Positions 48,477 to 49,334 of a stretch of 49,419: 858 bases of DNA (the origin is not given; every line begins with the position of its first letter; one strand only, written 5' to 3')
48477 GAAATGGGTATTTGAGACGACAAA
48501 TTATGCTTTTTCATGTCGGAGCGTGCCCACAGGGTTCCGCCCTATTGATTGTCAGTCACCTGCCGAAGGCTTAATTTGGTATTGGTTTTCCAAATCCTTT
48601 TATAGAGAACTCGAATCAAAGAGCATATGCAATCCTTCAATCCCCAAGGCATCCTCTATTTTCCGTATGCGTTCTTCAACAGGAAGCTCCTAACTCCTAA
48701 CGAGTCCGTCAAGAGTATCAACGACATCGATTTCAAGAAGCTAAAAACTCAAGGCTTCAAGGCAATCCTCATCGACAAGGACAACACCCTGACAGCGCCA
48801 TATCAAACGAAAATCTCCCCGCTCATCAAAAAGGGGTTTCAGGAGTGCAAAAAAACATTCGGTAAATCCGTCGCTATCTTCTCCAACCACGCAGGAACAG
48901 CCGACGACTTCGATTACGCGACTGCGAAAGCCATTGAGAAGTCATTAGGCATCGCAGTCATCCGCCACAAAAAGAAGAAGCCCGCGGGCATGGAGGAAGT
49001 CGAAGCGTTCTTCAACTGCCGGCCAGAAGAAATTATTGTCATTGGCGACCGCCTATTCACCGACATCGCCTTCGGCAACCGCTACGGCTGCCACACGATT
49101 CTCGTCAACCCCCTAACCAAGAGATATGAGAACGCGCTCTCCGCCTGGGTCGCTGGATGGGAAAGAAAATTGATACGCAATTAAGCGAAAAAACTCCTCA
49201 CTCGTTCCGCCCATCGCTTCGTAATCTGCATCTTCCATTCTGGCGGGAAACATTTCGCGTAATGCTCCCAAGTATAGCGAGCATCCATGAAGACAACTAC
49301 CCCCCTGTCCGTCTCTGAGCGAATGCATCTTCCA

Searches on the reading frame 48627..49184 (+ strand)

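Call 21: search_protein_families(library=pfam, proteins=[window:48627-49184:+], max_evalue=0.01)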
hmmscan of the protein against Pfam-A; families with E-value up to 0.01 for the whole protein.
window:48627-49184:+ (185 aa): 4 families
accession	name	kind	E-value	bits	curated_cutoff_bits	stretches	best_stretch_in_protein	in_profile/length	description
PF09419.16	PGP_phosphatase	-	1.7e-45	155.1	20.4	1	15-160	10-163/168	Mitochondrial PGP phosphatase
PF13242.12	Hydrolase_like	-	6.7e-10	39.2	22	1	119-160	7-48/75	HAD-hyrolase-like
PF00702.32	Hydrolase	-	9.7e-08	33.1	26.4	1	90-152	136-189/191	haloacid dehalogenase-like hydrolase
PF13419.12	HAD_2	-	0.00066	20.3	23.8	1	59-160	76-178/178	Haloacid dehalogenase-like hydrolase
